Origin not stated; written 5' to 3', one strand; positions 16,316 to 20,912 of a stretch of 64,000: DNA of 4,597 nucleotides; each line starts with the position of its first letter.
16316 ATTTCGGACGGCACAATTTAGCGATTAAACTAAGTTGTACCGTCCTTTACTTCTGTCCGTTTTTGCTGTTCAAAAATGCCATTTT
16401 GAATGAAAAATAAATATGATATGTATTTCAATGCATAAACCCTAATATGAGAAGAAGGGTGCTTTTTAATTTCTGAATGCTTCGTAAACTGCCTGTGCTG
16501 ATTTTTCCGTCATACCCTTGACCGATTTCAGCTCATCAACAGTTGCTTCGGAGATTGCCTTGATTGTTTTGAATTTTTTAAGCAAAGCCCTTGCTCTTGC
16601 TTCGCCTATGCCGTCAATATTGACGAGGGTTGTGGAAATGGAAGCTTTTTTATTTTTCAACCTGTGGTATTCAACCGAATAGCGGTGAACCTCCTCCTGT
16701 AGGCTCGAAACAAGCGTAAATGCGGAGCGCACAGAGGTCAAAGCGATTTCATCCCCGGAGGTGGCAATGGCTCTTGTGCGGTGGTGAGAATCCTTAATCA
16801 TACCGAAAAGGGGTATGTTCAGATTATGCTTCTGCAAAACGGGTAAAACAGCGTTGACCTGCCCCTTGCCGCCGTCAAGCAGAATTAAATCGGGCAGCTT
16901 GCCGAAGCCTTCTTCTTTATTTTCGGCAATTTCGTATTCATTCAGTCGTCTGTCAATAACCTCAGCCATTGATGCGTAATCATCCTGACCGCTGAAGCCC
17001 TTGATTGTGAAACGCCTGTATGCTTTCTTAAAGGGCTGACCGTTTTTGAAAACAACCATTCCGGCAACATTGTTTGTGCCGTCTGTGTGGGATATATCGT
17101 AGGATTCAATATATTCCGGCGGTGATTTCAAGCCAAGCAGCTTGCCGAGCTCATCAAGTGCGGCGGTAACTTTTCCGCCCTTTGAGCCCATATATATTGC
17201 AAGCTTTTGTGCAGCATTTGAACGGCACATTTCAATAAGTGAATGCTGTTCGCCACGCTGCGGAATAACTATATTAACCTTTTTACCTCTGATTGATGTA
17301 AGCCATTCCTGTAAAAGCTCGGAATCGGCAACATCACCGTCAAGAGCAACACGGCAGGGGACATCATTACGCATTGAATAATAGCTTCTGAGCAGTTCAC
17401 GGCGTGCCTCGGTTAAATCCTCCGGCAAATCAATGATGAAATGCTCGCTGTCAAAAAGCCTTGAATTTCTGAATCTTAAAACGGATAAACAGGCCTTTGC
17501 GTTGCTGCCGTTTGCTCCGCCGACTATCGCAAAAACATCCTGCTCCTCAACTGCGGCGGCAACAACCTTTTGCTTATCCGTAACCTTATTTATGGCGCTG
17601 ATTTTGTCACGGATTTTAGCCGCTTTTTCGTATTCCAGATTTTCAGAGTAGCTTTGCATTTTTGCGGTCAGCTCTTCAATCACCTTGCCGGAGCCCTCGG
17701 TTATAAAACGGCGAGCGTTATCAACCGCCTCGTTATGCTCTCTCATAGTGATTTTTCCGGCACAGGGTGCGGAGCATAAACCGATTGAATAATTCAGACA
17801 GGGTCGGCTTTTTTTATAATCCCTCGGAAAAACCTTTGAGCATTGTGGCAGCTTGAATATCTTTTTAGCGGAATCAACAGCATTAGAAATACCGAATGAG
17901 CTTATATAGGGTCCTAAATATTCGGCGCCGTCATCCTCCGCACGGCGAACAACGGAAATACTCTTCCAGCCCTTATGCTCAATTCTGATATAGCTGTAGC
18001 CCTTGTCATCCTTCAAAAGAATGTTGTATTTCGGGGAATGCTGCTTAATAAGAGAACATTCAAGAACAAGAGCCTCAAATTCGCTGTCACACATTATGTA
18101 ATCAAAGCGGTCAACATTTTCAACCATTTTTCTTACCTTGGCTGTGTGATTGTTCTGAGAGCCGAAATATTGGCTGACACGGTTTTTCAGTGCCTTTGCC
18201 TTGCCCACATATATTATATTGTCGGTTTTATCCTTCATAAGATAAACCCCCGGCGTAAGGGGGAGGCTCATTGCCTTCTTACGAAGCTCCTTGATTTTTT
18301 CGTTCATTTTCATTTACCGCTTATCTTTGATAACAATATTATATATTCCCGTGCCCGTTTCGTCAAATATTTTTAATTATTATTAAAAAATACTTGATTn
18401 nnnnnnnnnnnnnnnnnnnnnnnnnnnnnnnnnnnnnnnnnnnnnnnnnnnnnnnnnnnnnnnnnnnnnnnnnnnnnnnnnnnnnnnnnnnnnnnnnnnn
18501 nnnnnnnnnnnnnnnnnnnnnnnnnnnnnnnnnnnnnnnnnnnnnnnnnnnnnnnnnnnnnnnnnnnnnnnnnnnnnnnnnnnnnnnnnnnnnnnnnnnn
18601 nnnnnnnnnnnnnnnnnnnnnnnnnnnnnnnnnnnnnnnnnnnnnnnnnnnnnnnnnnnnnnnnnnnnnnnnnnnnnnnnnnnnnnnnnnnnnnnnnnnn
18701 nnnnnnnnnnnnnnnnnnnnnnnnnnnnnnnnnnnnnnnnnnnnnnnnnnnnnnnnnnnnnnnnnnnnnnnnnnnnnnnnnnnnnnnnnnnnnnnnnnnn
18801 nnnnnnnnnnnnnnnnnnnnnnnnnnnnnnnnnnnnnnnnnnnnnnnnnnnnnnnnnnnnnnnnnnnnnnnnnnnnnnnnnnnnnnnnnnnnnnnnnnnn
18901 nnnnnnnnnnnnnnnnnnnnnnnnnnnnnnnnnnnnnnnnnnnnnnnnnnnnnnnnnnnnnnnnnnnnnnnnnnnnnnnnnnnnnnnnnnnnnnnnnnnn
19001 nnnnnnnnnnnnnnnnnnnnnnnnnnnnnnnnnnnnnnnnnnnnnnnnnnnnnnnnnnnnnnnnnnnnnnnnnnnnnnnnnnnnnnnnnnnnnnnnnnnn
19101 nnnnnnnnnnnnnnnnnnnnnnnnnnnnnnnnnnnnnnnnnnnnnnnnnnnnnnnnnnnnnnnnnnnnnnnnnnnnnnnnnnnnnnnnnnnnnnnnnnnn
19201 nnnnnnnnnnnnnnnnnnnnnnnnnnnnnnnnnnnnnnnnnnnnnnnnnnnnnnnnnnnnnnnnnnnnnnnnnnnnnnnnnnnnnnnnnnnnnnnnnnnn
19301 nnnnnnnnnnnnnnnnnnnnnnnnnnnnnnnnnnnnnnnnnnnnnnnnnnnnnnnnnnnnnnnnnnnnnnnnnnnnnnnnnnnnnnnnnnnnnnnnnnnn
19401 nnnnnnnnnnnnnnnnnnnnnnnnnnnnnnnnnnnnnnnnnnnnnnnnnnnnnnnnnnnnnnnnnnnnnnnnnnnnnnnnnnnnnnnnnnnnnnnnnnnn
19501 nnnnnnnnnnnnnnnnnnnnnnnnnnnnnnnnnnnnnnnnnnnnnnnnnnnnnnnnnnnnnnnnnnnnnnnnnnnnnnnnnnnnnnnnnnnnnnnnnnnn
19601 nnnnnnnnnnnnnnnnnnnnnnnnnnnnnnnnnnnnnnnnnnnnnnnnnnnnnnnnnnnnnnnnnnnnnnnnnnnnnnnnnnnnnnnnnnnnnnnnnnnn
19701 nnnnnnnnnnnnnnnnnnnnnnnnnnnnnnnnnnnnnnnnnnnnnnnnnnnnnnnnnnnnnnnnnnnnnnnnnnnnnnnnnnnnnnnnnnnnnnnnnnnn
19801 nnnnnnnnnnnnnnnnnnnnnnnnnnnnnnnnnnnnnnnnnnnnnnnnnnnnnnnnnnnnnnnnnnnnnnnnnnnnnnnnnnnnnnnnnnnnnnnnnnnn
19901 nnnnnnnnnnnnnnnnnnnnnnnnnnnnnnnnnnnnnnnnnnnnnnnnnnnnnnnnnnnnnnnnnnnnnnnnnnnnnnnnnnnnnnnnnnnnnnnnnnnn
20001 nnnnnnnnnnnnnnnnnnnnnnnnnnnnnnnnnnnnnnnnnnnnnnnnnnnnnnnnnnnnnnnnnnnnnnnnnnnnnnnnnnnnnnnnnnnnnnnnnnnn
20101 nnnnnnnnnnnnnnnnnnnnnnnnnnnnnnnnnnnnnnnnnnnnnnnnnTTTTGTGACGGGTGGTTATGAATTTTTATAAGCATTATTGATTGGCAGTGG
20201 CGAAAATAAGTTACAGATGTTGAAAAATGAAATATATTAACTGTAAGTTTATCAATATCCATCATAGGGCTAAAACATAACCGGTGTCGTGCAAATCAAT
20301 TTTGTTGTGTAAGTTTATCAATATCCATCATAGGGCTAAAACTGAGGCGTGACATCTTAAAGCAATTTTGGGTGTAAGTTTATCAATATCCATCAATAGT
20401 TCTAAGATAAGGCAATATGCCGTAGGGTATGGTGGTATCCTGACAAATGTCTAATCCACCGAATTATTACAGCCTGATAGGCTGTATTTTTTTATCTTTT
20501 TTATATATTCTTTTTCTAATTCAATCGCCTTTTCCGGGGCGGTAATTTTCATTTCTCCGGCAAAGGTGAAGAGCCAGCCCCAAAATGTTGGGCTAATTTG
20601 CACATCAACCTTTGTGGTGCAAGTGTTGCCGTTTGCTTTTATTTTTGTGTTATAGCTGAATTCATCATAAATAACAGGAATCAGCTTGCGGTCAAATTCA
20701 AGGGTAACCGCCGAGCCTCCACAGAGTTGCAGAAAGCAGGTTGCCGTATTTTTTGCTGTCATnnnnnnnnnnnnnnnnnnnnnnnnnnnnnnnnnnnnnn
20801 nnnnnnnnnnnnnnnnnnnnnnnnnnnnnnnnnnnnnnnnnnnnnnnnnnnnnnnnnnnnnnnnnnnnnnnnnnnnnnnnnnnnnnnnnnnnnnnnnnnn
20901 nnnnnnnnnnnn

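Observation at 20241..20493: Orphan type II CRISPR mini-array joined to its own tracrRNA, with no cas genes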

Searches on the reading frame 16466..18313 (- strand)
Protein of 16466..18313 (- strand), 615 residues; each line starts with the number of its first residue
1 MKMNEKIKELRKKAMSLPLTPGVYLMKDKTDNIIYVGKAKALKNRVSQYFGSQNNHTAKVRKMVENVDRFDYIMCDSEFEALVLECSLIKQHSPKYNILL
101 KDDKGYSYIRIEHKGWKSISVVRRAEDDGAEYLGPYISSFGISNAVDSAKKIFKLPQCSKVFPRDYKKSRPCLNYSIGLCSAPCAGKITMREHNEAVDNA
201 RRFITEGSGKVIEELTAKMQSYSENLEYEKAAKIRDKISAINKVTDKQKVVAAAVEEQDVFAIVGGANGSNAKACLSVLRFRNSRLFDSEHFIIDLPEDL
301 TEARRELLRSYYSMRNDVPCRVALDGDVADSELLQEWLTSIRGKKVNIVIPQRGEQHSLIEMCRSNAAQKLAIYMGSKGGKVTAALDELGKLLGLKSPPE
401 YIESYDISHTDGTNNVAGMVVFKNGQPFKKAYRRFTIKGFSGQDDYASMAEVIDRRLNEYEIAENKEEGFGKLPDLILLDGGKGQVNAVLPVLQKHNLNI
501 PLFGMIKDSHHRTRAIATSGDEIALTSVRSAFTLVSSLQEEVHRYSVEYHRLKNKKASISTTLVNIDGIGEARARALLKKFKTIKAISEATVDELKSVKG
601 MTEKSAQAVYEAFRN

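Call 7: search_protein_families(library=pfam, proteins=[window:16466-18313:-])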
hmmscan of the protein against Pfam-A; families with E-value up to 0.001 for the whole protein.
window:16466-18313:- (615 aa): 7 families
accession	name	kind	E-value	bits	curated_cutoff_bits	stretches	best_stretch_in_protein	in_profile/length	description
PF08459.17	UvrC_RNaseH_dom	-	1.2e-48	165.4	22.3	1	391-547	2-159/159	UvrC RNAse H endonuclease domain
PF22920.2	UvrC_RNaseH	-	2.7e-23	82.5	24.3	1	258-372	2-114/116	UvrC Ribonuclease H-like domain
PF14520.12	HHH_5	-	7.4e-14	52.4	27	1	562-614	3-56/57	Helix-hairpin-helix domain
PF01541.30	GIY-YIG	-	4.1e-12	46.7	22.6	1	22-97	3-78/78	GIY-YIG catalytic domain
PF02151.25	UVR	-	2.5e-11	43.4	21.5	1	210-243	2-35/36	UvrB/uvrC motif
PF12826.13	HHH_2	-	2.3e-09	37.7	27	1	566-615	8-57/64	Helix-hairpin-helix motif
PF00633.29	HHH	-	3.3e-08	33.4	24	1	584-611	2-29/30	Helix-hairpin-helix motif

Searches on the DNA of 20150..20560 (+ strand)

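Call 58: search_dna_similar(query=window:20277-20307:+, collection=phages, mode=distant, max_evalue=10, max_rows=8)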
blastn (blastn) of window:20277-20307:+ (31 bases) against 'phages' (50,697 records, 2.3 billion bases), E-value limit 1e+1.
Records with a match: 7; places in all: 7; records where one place covers at least 80% of the query: 1.
Best place of each record, by identity: >=99% 1; 90-95% 5; 80-90% 1.
By first word of the organism name: bajarodmic 4; Pseudomonas 1; Proteus 1; Lactococcus 1.
By host as written in the record: Peromyscus fraterculus 2; - 2; Pseudomonas aeruginosa PA14 1; Proteus mirabilis BPM-3 1; Lactococcus lactis subsp. cremoris TIFN6 1.
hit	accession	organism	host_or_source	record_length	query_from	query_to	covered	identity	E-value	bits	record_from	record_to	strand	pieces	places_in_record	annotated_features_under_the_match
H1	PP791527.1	Pseudomonas phage BL5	Pseudomonas aeruginosa PA14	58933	5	30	84%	84.6%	1e+1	30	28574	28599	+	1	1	hypothetical protein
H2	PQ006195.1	bajarodmic virus 101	Peromyscus fraterculus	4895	6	27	71%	90.9%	3e+0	32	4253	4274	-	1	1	hypothetical protein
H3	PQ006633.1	bajarodmic virus 479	Peromyscus fraterculus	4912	6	27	71%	90.9%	3e+0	32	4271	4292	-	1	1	hypothetical protein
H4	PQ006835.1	bajarodmic virus 625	Chaetodipus arenarius feces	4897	6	27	71%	90.9%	3e+0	32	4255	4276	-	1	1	hypothetical protein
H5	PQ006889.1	bajarodmic virus 672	Chaetodipus spinatus feces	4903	6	27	71%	90.9%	3e+0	32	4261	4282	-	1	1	hypothetical protein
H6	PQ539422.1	Proteus phage vB_BPM-V3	Proteus mirabilis BPM-3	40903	9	29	68%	90.5%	1e+1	30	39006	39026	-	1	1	hypothetical protein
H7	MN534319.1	Lactococcus phage proPhi6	Lactococcus lactis subsp. cremoris TIFN6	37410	15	30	52%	100.0%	1e+1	30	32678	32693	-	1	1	baseplate/receptor binding protein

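Call 71: search_rna_families(source=window, start=20150, end=20560, threshold=evalue, max_evalue=10, show_alignments=2)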
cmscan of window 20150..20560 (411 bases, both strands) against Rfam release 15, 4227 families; matches with E-value up to 10: 6.
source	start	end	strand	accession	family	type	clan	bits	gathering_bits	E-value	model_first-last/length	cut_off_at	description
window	20216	20275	+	RF02279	TtnuCD1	Gene; snRNA; snoRNA; CD-box;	-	21.2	70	2.2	1-63/63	no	Tetrahymena snoRNA TtnuCD1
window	20373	20503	-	RF00635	HAR1A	Gene; lncRNA;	-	19.6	40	6.1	1-118/118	no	Highly accelerated region 1A/1B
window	20460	20549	+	RF02900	AaHKsRNA82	Gene; sRNA;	-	18.2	51.4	3.8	1-81/81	no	Aggregatibacter sRNA 82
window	20471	20508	+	RF01581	RUF6-5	Gene; sRNA;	-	17.3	70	0.82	1-156/156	no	Plasmodium RNA of unknown function RUF6-5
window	20518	20552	-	RF01342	CRISPR-DR32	Gene; CRISPR;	-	16.2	48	5.3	1-37/37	no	CRISPR RNA direct repeat element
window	20212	20280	-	RF02722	sca_ncR27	Gene; snRNA; snoRNA; scaRNA;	-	13.5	91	8.7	1-83/83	no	Small Cajal body specific RNA ncR27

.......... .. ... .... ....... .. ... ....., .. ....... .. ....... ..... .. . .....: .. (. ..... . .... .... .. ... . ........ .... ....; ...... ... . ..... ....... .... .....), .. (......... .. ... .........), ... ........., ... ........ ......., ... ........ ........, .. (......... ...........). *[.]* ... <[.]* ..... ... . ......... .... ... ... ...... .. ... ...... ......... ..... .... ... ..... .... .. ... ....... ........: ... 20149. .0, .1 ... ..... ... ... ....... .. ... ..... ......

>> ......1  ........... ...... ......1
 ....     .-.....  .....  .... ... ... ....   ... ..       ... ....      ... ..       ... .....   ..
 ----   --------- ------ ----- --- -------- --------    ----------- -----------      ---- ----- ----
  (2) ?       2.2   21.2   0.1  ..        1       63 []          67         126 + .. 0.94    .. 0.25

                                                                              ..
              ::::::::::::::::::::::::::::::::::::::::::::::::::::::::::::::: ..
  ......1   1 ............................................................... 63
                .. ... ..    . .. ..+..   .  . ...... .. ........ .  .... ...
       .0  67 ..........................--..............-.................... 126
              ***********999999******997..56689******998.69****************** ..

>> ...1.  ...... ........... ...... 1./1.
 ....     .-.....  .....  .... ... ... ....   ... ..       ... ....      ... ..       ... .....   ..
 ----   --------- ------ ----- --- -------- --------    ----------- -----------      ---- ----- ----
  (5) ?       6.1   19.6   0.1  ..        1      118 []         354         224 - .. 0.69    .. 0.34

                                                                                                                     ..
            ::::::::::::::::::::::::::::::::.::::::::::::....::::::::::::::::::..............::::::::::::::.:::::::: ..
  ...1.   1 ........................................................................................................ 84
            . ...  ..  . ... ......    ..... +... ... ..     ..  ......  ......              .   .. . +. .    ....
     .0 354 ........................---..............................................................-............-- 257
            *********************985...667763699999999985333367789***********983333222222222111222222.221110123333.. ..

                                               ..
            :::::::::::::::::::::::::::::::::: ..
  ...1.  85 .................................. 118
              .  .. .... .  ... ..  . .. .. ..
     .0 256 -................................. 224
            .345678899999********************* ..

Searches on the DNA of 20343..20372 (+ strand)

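Call 59: search_dna_similar(query=window:20343-20372:+, collection=phages, mode=distant, max_evalue=10, max_rows=8)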
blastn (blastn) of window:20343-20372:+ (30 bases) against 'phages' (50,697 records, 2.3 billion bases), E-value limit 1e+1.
Records with a match: 13; places in all: 13; records where one place covers at least 80% of the query: 0.
Best place of each record, by identity: >=99% 8; 95-99% 1; 90-95% 4.
By first word of the organism name: Synechococcus 3; Vibrio 3; Acinetobacter 2; Staphylococcus 1; Cyanophage 1; Microviridae 1; Sulfolobus 1; Streptococcus 1.
By host as written in the record: Vibrio sp. SCSIO30225 2; Synechococcus sp. WH8018 2; Acinetobacter baumannii 2; methicillin-resistant Staphylococcus aureus spa type t127 1; Synechococcus sp. WH7803 1; - 1; Synechococcus sp. WH8109 1; Ciona robusta 1; and 2 more.
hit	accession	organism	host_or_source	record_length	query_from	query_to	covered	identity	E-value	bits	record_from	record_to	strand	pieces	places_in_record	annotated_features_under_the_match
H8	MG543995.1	Staphylococcus phage UPMK_1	methicillin-resistant Staphylococcus ...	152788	7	28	73%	90.9%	2e+0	32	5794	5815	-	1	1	epidermin decarboxylase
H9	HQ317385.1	Synechococcus phage S-RIM8 A.HR5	Synechococcus sp. WH7803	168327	5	24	67%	95.0%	2e+0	33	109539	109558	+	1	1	hypothetical protein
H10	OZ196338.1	Vibrio phage K404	Seawater and oysters mix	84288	10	30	70%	90.5%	8e+0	30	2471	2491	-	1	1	hypothetical protein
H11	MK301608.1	Vibrio virus vB_VspP_SBP1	Vibrio sp. SCSIO30225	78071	5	23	63%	94.7%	8e+0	31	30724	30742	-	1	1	virion RNA polymerase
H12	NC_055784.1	Vibrio virus vB_VspP_SBP1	Vibrio sp. SCSIO30225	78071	5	23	63%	94.7%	8e+0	31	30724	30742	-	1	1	virion RNA polymerase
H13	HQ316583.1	Synechococcus phage S-SSM4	Synechococcus sp. WH8018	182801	13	29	57%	100.0%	2e+0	32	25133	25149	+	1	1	hypothetical protein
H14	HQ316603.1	Cyanophage S-SSM6b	Synechococcus sp. WH8109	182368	13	29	57%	100.0%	2e+0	32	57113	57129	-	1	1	hypothetical protein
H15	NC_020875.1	Synechococcus phage S-SSM4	Synechococcus sp. WH8018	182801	13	29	57%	100.0%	2e+0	32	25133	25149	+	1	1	2OG-Fe(II) oxygenase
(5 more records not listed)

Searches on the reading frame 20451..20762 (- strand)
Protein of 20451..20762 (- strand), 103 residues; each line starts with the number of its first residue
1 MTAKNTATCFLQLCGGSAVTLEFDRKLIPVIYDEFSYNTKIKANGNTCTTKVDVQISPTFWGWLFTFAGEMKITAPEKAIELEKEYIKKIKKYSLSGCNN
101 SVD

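Call 7: search_protein_families(library=pfam, proteins=[window:20451-20762:-])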
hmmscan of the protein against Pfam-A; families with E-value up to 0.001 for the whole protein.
window:20451-20762:- (103 aa): 0 families

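Call 25: find_homologous_proteins(query=window:20454-20705:-, max_evalue=0.001)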
Query seq(84 aa) (84 aa): 3 proteins with E <= 0.001 among 5 candidates.
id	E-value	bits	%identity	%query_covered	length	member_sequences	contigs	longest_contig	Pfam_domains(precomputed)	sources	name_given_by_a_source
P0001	1.4e-17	81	55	87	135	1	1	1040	PF25583.2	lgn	-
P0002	4.5e-15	73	53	85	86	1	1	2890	-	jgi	jgi:hypothetical protein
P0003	6.6e-12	63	47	86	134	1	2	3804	PF25583.2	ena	-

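Call 37: search_protein_families(library=pfam, proteins=[window:20451-20762:-], max_evalue=0.01)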
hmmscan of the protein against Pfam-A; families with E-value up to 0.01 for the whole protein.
window:20451-20762:- (103 aa): 1 family
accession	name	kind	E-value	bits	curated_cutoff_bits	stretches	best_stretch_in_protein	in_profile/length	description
PF25583.1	WCX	-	0.0025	18.6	23.9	1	19-82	5-67/76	WCX domain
